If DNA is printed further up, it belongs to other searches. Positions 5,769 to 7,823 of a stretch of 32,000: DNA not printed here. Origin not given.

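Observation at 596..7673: Array of four tandem, translationally coupled TPR + GT41 (OGT/SPINDLY-like) glycosyltransferase paralogs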

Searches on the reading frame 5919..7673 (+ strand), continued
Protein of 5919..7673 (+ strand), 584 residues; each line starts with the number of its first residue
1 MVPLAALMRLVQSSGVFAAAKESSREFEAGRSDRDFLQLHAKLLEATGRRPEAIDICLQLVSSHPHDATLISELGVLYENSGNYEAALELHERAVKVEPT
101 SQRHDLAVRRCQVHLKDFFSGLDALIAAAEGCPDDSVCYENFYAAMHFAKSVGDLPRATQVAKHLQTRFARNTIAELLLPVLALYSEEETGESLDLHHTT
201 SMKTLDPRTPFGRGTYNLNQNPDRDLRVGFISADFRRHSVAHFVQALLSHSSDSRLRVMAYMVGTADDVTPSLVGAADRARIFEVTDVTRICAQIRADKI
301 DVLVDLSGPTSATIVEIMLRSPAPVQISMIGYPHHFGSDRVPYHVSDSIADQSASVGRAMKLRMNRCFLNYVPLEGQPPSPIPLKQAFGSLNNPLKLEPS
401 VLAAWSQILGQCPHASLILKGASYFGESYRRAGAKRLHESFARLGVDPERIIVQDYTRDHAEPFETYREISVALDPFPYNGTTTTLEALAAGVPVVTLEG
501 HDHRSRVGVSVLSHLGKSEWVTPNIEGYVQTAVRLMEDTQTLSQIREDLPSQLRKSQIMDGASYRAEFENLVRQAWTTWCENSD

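Call 34: find_encoding_contigs(protein=P0237, flank=10000, max_places=2)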
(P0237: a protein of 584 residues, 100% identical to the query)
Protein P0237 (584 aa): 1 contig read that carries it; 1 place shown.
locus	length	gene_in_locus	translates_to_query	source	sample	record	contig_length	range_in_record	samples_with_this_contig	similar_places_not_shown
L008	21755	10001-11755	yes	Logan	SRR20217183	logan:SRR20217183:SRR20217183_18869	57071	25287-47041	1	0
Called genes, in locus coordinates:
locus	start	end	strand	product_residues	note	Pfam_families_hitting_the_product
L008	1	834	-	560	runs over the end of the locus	PF01514:YscJ_FliF, PF08345:YscJ_FliF_C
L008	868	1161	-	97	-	PF02049:FliE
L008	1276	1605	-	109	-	PF06429:Flg_bbr_C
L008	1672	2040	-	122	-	-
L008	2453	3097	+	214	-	-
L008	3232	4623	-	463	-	PF08323:Glyco_transf_5, PF13439:Glyco_transf_4, PF13579:Glyco_trans_4_4, PF20706:GT4-conflict, PF00534:Glycos_transf_1, PF13692:Glyco_trans_1_4, PF13524:Glyco_trans_1_2 (faint)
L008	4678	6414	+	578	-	PF13414:TPR_11 (faint), PF13428:TPR_14 (faint), PF13432:TPR_16 (weak), PF14559:TPR_19, PF23914:TPR_CcmH_CycH (faint), PF13431:TPR_17 (faint), PF13844:Glyco_transf_41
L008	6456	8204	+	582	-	PF07719:TPR_2 (faint), PF13181:TPR_8 (faint), PF13424:TPR_12 (faint), PF13428:TPR_14 (faint), PF14559:TPR_19 (faint), PF21033:RMD1-3 (faint), PF13431:TPR_17 (faint), PF13844:Glyco_transf_41, +3 more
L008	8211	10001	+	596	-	PF13428:TPR_14 (faint), PF13844:Glyco_transf_41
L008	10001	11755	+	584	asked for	PF13176:TPR_7 (faint), PF13428:TPR_14 (faint), PF13371:TPR_9 (weak), PF13844:Glyco_transf_41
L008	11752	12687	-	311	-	PF03193:RsgA_GTPase (weak), PF00009:GTP_EFTU, PF00350:Dynamin_N (faint), PF01926:MMR_HSR1, PF02421:FeoB_N, PF04548:AIG1, PF09439:SRPRB (weak), PF07650:KH_2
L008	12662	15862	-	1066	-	-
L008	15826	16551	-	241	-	PF00702:Hydrolase, PF12710:HAD, PF13419:HAD_2, PF13242:Hydrolase_like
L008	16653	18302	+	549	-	PF02120:Flg_hook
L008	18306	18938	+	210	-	PF03963:FlgD, PF13861:FLgD_tudor (faint)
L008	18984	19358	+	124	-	PF12611:Flagellar_put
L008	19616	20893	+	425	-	PF00460:Flg_bb_rod (weak), PF22692:LlgE_F_G_D1, PF07559:FlgE_D2, PF06429:Flg_bbr_C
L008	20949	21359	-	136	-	PF07681:DoxX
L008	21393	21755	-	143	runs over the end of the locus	PF03203:MerC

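Call 35: find_encoding_contigs(protein=P0238, flank=10000, max_places=2)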
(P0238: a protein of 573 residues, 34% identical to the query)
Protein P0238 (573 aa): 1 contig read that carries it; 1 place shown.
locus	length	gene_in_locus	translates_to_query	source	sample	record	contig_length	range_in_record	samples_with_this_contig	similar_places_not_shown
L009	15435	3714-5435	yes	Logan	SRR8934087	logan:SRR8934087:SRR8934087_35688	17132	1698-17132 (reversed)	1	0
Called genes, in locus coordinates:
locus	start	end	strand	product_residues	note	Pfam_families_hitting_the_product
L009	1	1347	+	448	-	?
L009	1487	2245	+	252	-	-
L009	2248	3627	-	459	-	PF08323:Glyco_transf_5, PF13439:Glyco_transf_4, PF13579:Glyco_trans_4_4, PF20706:GT4-conflict, PF00534:Glycos_transf_1, PF13692:Glyco_trans_1_4, PF13524:Glyco_trans_1_2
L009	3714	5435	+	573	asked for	PF13176:TPR_7 (faint), PF13428:TPR_14 (faint), PF14559:TPR_19 (weak), PF13844:Glyco_transf_41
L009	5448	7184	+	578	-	PF14559:TPR_19 (faint), PF13844:Glyco_transf_41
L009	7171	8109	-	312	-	PF03193:RsgA_GTPase (faint), PF00009:GTP_EFTU (faint), PF00350:Dynamin_N (faint), PF01926:MMR_HSR1, PF02421:FeoB_N, PF04548:AIG1 (weak), PF07650:KH_2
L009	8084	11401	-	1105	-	-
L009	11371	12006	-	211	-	PF00702:Hydrolase, PF13419:HAD_2, PF13242:Hydrolase_like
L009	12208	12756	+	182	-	-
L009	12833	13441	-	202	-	PF00163:Ribosomal_S4, PF01479:S4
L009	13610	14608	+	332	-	PF13529:Peptidase_C39_2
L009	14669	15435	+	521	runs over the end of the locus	PF00364:Biotin_lipoyl (faint), PF25919:BSH_CusB (faint), PF25917:BSH_RND, PF25973:BSH_CzcB (faint), PF25954:Beta-barrel_RND_2 (weak), PF25990:Beta-barrel_YknX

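Call 37: search_protein_families(library=ncbifam, proteins=[L008:3232-4623:-, L008:2453-3097:+, L008:1672-2040:-], max_evalue=0.001)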
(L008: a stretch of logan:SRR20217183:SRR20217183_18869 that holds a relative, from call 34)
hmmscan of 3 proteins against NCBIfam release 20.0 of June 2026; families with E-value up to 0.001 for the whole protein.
L008:3232-4623:- (463 aa): 51 families (the best 25 are shown)
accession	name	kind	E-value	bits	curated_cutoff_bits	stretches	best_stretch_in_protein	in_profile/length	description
TIGR02149.1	glgA_Coryne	subfamily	3.5e-45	154.8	302.4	1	1-387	5-390/391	glycogen synthase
TIGR04063.1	stp3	hypoth_equivalog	1.3e-38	133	442.05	1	23-387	25-395/397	TIGR04063 family PEP-CTERM/XrtA system glycosyltransferase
TIGR03449.1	mycothiol_MshA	equivalog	8.4e-38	130.3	462.5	1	12-387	21-403/406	D-inositol-3-phosphate glycosyltransferase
TIGR03999.1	thiol_BshA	equivalog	4.2e-35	121.4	273.7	1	20-387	20-373/375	N-acetyl-alpha-D-glucosaminyl L-malate synthase BshA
TIGR04157.1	glyco_rSAM_CFB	subfamily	4.9e-34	118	400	1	152-382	169-404/406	TIGR04157 family glycosyltransferase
TIGR04047.1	MSMEG_0565_glyc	hypoth_equivalog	1.2e-32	113.5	259.85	1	12-384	13-371/373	MSMEG_0565 family glycosyltransferase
TIGR02095.1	glgA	subfamily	1.1e-25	90.2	328.45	1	199-385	279-475/477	glycogen/starch synthase, ADP-glucose type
NF012028.0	PRK15484.1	subfamily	2.6e-24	86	618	1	153-383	140-374/380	lipopolysaccharide N-acetylglucosaminyltransferase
NF038295.1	EPS_HpsP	equivalog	7.3e-24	84.5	550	1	180-387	180-387/388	hormogonium polysaccharide biosynthesis glycosyltransferase HpsP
TIGR03088.1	stp2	hypoth_equivalog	2.3e-23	82.9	409.05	1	160-386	144-372/374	TIGR03088 family PEP-CTERM/XrtA system glycosyltransferase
NF041876.1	EPS_EpsE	equivalog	6.1e-22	78.4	400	1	210-378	213-387/389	exopolysaccharide biosynthesis GT4 family glycosyltransferase EpsE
NF053787.1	GlcN_PG_synth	equivalog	5.1e-21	74.9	480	1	102-387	96-359/361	N-acetylglucosaminyl phosphatidylglycerol synthase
NF041010.1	glycosy_Agl16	equivalog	9.2e-20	70.8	575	1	74-385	54-349/352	glycosylation protein Agl16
NF047684.1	TeichurnBiosyTuaC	equivalog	3.4e-19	69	550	1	95-387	110-389/391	teichuronic acid biosynthesis protein TuaC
NF001901.0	PRK00654.1-5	equivalog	1e-16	60.6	649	1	208-391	311-495/502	glycogen synthase GlgA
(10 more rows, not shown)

L008:2453-3097:+ (214 aa): 0 families

L008:1672-2040:- (122 aa): 21 families
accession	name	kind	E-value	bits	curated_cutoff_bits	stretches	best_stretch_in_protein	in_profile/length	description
TIGR01396.1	FlgB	equivalog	1.2e-19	70.8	59.05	1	11-119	4-131/131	flagellar basal body rod protein FlgB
NF009266.0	PRK12623.1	equivalog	3.9e-16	59.2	144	1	14-120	15-132/133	flagellar basal body rod protein FlgB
NF009264.0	PRK12621.1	equivalog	9.7e-16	58.4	163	2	6-57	3-54/136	flagellar basal body rod protein FlgB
NF009265.0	PRK12622.1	equivalog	3.8e-13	49.7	145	2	17-55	13-51/135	flagellar basal body rod protein FlgB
NF009263.0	PRK12620.1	equivalog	3.1e-11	43.4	158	1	8-95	5-107/133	flagellar basal body rod protein FlgB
NF009328.0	PRK12685.1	equivalog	6.1e-11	42.7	169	1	24-120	21-115/116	flagellar basal body rod protein FlgB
TIGR02490.1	flgF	equivalog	2.8e-10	40.1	178.5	1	18-86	7-77/218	flagellar basal-body rod protein FlgF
NF009267.0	PRK12624.1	equivalog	9.1e-10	39.2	241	1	76-119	98-141/143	flagellar basal body rod protein FlgB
NF004654.1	PRK06004.1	equivalog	4.2e-09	37.4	142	1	16-47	3-34/126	flagellar basal body rod protein FlgB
NF009270.0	PRK12627.1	equivalog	7.1e-09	36.1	128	1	20-100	16-107/128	FlgB family protein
NF004653.1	PRK06003.1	equivalog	9.9e-09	35.7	153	1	19-106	14-112/126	flagellar basal body rod protein FlgB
NF005280.0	PRK06797.1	equivalog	1.1e-08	35.7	106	1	24-56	17-49/135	flagellar basal body rod protein FlgB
TIGR03506.1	FlgEFG_subfam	subfamily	5.9e-08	32.8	70.25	1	19-86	10-80/351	flagellar hook-basal body complex protein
NF005527.0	PRK07182.1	equivalog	3.1e-07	30.5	211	1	12-56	9-53/148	flagellar basal body rod protein FlgB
NF009275.1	PRK12632.1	equivalog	1.1e-06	29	170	1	18-57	14-53/130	flagellar basal body rod protein FlgC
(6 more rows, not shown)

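Call 38: search_solved_structures(query=L008:3232-4623:-, max_evalue=0.00001)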
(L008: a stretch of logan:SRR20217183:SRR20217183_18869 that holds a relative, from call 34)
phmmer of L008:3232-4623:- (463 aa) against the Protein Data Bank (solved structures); distinct sequences matched with E-value up to 0.00001: 65 (the best 60 are shown).
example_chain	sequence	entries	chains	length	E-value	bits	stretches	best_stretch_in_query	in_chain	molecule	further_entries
6kih_A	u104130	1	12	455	2.4e-29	105.7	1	12-388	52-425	Tll1590 protein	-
6tvp_A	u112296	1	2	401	7.1e-26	94.3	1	94-387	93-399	Alpha-maltose-1-phosphate synthase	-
3fro_A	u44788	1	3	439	7.2e-23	84.4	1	88-380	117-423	GlgA glycogen synthase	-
2bis_A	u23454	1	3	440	7.3e-23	84.3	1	88-380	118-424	GLGA GLYCOGEN SYNTHASE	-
3l01_A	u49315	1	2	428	8e-23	84.2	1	88-379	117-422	GlgA glycogen synthase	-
3c4q_A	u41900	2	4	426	3.2e-21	78.9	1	12-394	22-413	Predicted glycosyltransferases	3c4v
3c48_A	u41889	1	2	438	4.6e-21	78.4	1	12-393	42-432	Predicted glycosyltransferases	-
5d00_A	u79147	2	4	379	1.5e-20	76.7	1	11-385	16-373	N-acetyl-alpha-D-glucosaminyl L-malate synthase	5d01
2jjm_A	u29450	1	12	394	2.8e-16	62.6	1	209-390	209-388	GLYCOSYL TRANSFERASE, GROUP 1 FAMILY PROTEIN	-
2bfw_A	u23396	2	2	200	2.9e-16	62.6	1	203-351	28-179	GLGA GLYCOGEN SYNTHASE | PGS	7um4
9m88_C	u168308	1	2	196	3e-16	62.6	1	204-351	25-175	Glycogen synthase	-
3mbo_A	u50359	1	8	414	3.3e-16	62.4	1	209-390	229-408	Glycosyltransferase, group 1 family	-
9m88_A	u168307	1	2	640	1.5e-15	60.2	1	204-377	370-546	GPR3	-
6kp6_A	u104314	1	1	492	1.8e-15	60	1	204-354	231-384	Muscarinic acetylcholine receptor M4,GlgA glycogen synthase,Muscarinic acetylcholine recep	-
6kuw_A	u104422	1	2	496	2e-15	59.8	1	204-353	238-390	Alpha-2C adrenergic receptor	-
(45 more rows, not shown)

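Call 61: search_protein_families(library=pfam, proteins=[L008:2453-3097:+], max_evalue=5)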
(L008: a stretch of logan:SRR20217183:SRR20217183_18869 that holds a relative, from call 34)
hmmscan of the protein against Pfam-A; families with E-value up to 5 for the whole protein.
L008:2453-3097:+ (214 aa): 0 families

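Call 73: search_solved_structures(query=window:5919-7673:+, max_evalue=1e-15)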
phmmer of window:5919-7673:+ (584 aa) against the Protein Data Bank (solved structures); distinct sequences matched with E-value up to 1e-15: 19.
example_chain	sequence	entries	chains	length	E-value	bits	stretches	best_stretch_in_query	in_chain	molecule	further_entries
7y4i_A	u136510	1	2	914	1.2e-71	245.5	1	220-581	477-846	Probable UDP-N-acetylglucosamine--peptide N-acetylglucosaminyltransferase SPINDLY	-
8dtf_A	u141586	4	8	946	6.8e-71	242.9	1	220-581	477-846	Probable UDP-N-acetylglucosamine--peptide N-acetylglucosaminyltransferase SPINDLY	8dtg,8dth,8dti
5djs_A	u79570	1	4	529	1.3e-47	166.1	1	205-582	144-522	Tetratricopeptide TPR_2 repeat protein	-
7yeh_B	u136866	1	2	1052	5.6e-32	114.5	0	390-580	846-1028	UDP-N-acetylglucosamine--peptide N-acetylglucosaminyltransferase 110 kDa subunit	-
7yea_A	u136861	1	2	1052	5.7e-32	114.5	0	390-580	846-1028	UDP-N-acetylglucosamine--peptide N-acetylglucosaminyltransferase 110 kDa subunit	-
7ntf_A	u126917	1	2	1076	6.5e-32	114.3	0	390-580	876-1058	Isoform 1 of UDP-N-acetylglucosamine--peptide N-acetylglucosaminyltransferase 110 kDa subu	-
6ibo_A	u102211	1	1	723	7.3e-28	100.9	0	390-580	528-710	UDP-N-acetylglucosamine--peptide N-acetylglucosaminyltransferase 110 kDa subunit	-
6q4m_A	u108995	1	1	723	7.3e-28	100.9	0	390-580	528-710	UDP-N-acetylglucosamine--peptide N-acetylglucosaminyltransferase 110 kDa subunit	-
5lvv_A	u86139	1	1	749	7.6e-28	100.9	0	390-580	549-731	UDP-N-acetylglucosamine--peptide N-acetylglucosaminyltransferase 110 kDa subunit,UDP-N-ace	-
5lwv_A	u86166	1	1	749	9.9e-28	100.5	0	390-580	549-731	Host cell factor 1,UDP-N-acetylglucosamine--peptide N-acetylglucosaminyltransferase 110 kD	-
3pe3_A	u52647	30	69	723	1.4e-27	100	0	390-580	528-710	UDP-N-acetylglucosamine--peptide N-acetylglucosaminyltransferase 110 kDa subunit | UDP-N-ACETYLGLUCOSAMINE--PEPTIDE N-ACETYLGLUCOSAMINYL TRANSFERASE 110 KDA SUB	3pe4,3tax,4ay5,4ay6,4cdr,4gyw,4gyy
6tka_AAA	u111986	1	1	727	1.5e-27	99.9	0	390-580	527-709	UDP-N-acetylglucosamine--peptide N-acetylglucosaminyltransferase 110 kDa subunit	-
8cm9_A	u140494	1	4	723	1.5e-27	99.9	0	390-580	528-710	UDP-N-acetylglucosamine--peptide N-acetylglucosaminyltransferase 110 kDa subunit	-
5nps_A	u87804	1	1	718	1.5e-27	99.9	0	390-580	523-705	UDP-N-acetylglucosamine--peptide N-acetylglucosaminyltransferase 110 kDa subunit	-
5npr_A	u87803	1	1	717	1.6e-27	99.8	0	390-580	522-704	UDP-N-acetylglucosamine--peptide N-acetylglucosaminyltransferase 110 kDa subunit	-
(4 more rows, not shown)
